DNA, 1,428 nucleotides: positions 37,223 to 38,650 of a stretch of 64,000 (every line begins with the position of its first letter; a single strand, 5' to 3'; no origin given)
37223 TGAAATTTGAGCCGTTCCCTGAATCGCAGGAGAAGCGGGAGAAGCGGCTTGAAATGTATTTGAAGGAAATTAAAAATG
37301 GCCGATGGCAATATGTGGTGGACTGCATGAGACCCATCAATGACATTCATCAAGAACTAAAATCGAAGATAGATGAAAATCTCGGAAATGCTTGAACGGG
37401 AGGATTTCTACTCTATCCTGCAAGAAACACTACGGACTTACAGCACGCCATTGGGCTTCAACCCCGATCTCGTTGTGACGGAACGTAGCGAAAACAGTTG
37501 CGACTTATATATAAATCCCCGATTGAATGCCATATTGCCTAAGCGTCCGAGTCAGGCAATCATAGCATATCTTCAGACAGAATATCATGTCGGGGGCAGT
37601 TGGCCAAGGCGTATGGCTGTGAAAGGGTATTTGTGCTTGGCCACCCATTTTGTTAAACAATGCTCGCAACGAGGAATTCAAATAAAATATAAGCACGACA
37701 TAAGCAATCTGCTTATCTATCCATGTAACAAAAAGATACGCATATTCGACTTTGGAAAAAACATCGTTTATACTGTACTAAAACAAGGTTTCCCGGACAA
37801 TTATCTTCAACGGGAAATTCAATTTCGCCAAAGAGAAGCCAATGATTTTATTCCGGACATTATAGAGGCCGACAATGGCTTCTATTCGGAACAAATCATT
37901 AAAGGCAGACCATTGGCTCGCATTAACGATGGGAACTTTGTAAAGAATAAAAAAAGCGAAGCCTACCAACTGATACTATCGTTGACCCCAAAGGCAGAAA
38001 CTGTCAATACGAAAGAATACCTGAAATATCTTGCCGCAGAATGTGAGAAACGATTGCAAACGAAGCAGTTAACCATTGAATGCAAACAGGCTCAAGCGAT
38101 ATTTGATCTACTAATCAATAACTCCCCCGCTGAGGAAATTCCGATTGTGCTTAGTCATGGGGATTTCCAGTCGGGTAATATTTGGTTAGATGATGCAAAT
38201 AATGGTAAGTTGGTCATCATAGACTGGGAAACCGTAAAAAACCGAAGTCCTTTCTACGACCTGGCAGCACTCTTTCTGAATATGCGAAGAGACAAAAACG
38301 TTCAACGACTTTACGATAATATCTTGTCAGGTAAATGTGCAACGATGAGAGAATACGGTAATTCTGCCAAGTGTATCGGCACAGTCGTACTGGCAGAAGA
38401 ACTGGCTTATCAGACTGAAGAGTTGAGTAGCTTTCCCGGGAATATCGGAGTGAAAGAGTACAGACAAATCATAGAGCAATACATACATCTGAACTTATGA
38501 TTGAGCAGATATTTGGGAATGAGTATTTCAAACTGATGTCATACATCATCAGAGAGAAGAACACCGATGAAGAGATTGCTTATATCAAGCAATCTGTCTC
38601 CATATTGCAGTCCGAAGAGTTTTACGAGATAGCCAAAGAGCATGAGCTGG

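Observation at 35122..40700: Six-gene ligase/kinase/nucleotidyltransferase cassette in the capsule locus: candidate new glycan-modification pathway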

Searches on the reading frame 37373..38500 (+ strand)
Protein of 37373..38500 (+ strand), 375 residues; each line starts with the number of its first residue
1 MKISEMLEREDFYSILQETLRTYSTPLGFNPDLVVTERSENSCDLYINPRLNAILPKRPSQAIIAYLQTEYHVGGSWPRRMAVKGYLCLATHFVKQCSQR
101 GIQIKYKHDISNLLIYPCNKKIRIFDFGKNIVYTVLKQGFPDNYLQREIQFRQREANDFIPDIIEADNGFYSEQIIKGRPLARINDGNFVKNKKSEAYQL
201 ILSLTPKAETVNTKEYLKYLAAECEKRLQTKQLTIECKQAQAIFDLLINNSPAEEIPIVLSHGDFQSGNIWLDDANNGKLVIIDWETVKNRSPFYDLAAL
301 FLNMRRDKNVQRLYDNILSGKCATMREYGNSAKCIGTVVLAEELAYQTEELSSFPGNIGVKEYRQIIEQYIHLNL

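Call 3: search_protein_families(library=pfam, proteins=[window:37373-38500:+], max_evalue=0.01)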
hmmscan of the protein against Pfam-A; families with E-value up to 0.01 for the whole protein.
window:37373-38500:+ (375 aa): 5 families
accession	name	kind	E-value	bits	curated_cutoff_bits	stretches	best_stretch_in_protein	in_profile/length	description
PF01636.29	APH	-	5.8e-11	43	23.2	1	212-326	123-234/239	Phosphotransferase enzyme family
PF01633.27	Choline_kinase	-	1.6e-08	34.7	29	1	211-307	115-210/300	Choline/ethanolamine kinase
PF02958.26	EcKL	-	1.1e-05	25.4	22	1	214-308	172-268/294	Ecdysteroid kinase-like family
PF19974.5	TCAD9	-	0.00023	20.9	40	1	228-307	265-344/429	Ternary complex associated domain 9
PF07914.17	DUF1679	-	0.00092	18.6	24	1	224-303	233-316/414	Uncharacterized oxidoreductase dhs-27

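Call 4: search_protein_families(library=ncbifam, proteins=[window:37373-38500:+], max_evalue=0.01)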
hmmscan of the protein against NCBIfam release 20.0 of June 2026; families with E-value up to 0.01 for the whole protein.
window:37373-38500:+ (375 aa): 1 family
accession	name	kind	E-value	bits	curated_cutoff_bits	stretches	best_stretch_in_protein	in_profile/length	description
NF033068.1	APH_3p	equivalog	0.0007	19.2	205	1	236-307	155-222/255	APH(3') family aminoglycoside O-phosphotransferase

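Call 15: search_solved_structures(query=window:37373-38500:+, max_evalue=1)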
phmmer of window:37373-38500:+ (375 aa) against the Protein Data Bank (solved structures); distinct sequences matched with E-value up to 1: 10.
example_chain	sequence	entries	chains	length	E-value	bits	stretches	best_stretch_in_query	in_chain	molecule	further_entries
3csv_A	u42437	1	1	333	0.00017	23.9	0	257-311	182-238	Aminoglycoside phosphotransferase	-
4r77_B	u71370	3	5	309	0.03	16.5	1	275-365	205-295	Choline kinase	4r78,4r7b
3w0m_A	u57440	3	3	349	0.041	16.1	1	234-302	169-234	Hygromycin-B 4-O-kinase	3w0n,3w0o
3w0r_A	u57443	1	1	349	0.041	16.1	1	234-302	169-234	Hygromycin-B 4-O-kinase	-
1l8t_A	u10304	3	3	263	0.21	13.8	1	237-311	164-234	Aminoglycoside 3'-Phosphotransferase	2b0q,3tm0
1j7i_A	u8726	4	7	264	0.21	13.7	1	237-311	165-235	AMINOGLYCOSIDE 3'-PHOSPHOTRANSFERASE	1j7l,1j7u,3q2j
2bkk_A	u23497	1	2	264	0.23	13.6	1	238-311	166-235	AMINOGLYCOSIDE 3'-PHOSPHOTRANSFERASE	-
2lvb_A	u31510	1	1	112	0.34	13.1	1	123-220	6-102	DE NOVO DESIGNED PFK fold PROTEIN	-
3w0q_A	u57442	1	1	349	0.38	12.9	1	234-302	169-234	Hygromycin-B 4-O-kinase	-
3w0p_A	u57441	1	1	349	0.52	12.4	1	234-302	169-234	Hygromycin-B 4-O-kinase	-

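Call 52: find_homologous_proteins(query=window:37373-38500:+)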
Query window:37373-38500:+ (375 aa): 153 proteins with E <= 0.001 among 3560 candidates; the best 120 are listed.
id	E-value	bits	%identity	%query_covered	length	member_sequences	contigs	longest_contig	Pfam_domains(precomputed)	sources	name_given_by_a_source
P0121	2.1e-249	845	100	99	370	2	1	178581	PF01633.27,PF02958.27,PF01636.30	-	-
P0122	4.0e-217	738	87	100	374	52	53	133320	PF01633.27,PF02958.27,PF01636.30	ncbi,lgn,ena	-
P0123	9.6e-213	724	86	100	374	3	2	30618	PF19974.6,PF01633.27,PF02958.27,PF01636.30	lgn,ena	-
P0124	2.8e-163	561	67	100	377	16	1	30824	PF19974.6,PF01633.27,PF01636.30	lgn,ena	-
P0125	5.1e-163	560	67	100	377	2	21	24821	PF19974.6,PF01633.27,PF02958.27,PF01636.30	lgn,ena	-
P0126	1.1e-161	556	66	100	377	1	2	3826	PF19974.6,PF01633.27,PF01636.30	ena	-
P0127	1.3e-158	546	65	100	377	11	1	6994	PF19974.6,PF01633.27,PF02958.27,PF01636.30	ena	-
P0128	1.5e-144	500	62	100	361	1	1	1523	PF19974.6,PF01633.27,PF01636.30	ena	-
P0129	4.4e-131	455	56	100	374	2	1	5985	PF19974.6,PF01633.27,PF01636.30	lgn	-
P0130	5.4e-129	448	55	100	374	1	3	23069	PF01633.27,PF01636.30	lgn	-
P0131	8.6e-128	444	55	100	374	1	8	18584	PF01633.27,PF01636.30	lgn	-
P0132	8.7e-128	444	55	100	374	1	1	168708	PF19974.6,PF01633.27,PF01636.30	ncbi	-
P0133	1.2e-125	437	57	100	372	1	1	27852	PF19974.6,PF01633.27,PF01636.30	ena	-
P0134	2.8e-125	436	57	100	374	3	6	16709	PF01636.30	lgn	-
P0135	4.3e-123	429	54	100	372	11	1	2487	PF19974.6,PF01633.27,PF01636.30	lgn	-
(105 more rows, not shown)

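Call 60: predict_structure(alignment_id=A3)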
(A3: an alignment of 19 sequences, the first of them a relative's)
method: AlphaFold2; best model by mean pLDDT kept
length: 370 residues; sequences in the alignment: 19
mean_pLDDT: 92.5   pTM: 0.90
mean pLDDT of the five models: 92.5, 91.6, 91.4, 91.4, 91.4
residues with pLDDT >= 90: 294; 70-90: 69; 50-70: 7; < 50: 0
segments of 3 or more residues with pLDDT < 50: none
pLDDT, mean of each block of 10 residues (from residue 1): 67 92 87 79 91 95 86 91 93 89 95 92 97 92 95 95 95 92 95 96 94 98 95 98 97 96 94 94 96 93 91 93 95 98 93 92 94
secondary structure, 60 per line:
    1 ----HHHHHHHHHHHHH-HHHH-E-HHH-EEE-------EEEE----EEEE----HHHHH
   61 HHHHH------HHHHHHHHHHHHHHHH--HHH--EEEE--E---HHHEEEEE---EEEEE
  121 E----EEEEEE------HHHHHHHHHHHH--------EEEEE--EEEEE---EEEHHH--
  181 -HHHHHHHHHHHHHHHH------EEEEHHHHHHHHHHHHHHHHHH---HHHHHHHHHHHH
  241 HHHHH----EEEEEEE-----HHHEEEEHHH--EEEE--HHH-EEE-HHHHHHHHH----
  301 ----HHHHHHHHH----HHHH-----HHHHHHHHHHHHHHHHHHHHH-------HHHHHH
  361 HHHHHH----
elements in order: H5-17 H19-22 E30-32 E40-43 E48-51 H56-65 H72-87 E95-98 E108-112 E116-121 E126-131 H138-149 E158-162 E165-169 E173-175 H182-197 E204-207 H208-225 H229-245 E250-256 E265-268 E274-277 E284-286 H288-296 H305-313 H318-321 H327-347 H355-366

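Call 63: fold_search(model_id=the predicted structure, library=pdb)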
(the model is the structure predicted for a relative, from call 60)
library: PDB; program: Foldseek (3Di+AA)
matches with E <= 10: 963; with E <= 0.001: 175
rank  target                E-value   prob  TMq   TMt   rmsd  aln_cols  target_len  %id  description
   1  2qg7_B                7.4e-08  1.00  0.42  0.42  12.4       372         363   12  Plasmodium vivax ethanolamine kinase Pv091845 (released 2007-07-24)
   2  8bi5_A                9.7e-08  1.00  0.43  0.44  10.7       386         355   14  Crystal structure of human Choline Kinase A in complex with UNC0737 (released 2023-11-15)
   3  3n4u                  1.0e-07  1.00  0.41  0.48   7.8       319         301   15  app APH(2")-IVa form II (released 2010-06-30)
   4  3feg                  1.1e-07  1.00  0.41  0.44  10.8       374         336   14  Crystal structure of human choline kinase beta in complex with phosphorylated hemicholinium-3 and adenosine nucleotide (released 2008-12-23)
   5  5eqe_A                1.2e-07  1.00  0.43  0.44  10.6       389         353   13  Crystal structure of choline kinase alpha-1 bound by [4-[(4-methyl-1,4-diazepan-1-yl)methyl]phenyl]methanamine (compou (released 2016-01-06)
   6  2i7q                  1.3e-07  1.00  0.39  0.41  12.3       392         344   14  Crystal structure of Human Choline Kinase A (released 2006-09-12)
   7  8bi6_A                1.4e-07  1.00  0.42  0.43  11.4       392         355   14  Crystal structure of human Choline Kinase A in complex with UNC0638 (released 2023-11-15)
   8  3lq3                  1.5e-07  1.00  0.41  0.44  10.9       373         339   15  Crystal structure of human choline kinase beta in complex with phosphorylated hemicholinium-3 and adenosine nucleotide (released 2010-05-05)
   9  3g15_A                1.7e-07  1.00  0.40  0.41  12.3       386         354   13  Crystal structure of human choline kinase alpha in complex with hemicholinium-3 and ADP (released 2009-02-10)
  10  9qns_A                1.8e-07  1.00  0.40  0.48   8.0       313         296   16  APH(2'')-IVa with a fragment (released 2026-02-11)
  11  3zm9_A                2.2e-07  1.00  0.38  0.39  12.3       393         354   13  The mechanism of allosteric coupling in choline kinase a1 revealed by a rationally designed inhibitor (released 2013-02-27)
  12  7nb2_AAA              2.5e-07  1.00  0.42  0.44  11.3       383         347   14  Crystal structure of human choline alpha in complex with an inhibitor (released 2021-10-13)
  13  2qg7_A                2.7e-07  1.00  0.41  0.41  12.7       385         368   14  Plasmodium vivax ethanolamine kinase Pv091845 (released 2007-07-24)
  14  5eqp_A                2.9e-07  1.00  0.42  0.44  11.5       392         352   14  Crystal structure of choline kinase alpha-1 bound by 6-[(4-methyl-1,4-diazepan-1-yl)methyl]quinoline (compound 37) (released 2016-01-06)
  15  2ig7_B                3.1e-07  1.00  0.42  0.45  11.4       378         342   14  Crystal structure of Human Choline Kinase B (released 2006-10-10)
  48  4r7b_B                2.3e-06  1.00  0.37  0.46   8.5       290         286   16  Crystal structure of pneumococcal LicA in complex with choline (released 2015-08-12)
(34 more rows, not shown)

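Call 86: search_protein_families(library=padloc, proteins=[window:37373-38500:+], max_evalue=0.01)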
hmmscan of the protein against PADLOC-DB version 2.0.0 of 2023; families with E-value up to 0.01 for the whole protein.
window:37373-38500:+ (375 aa): 0 families
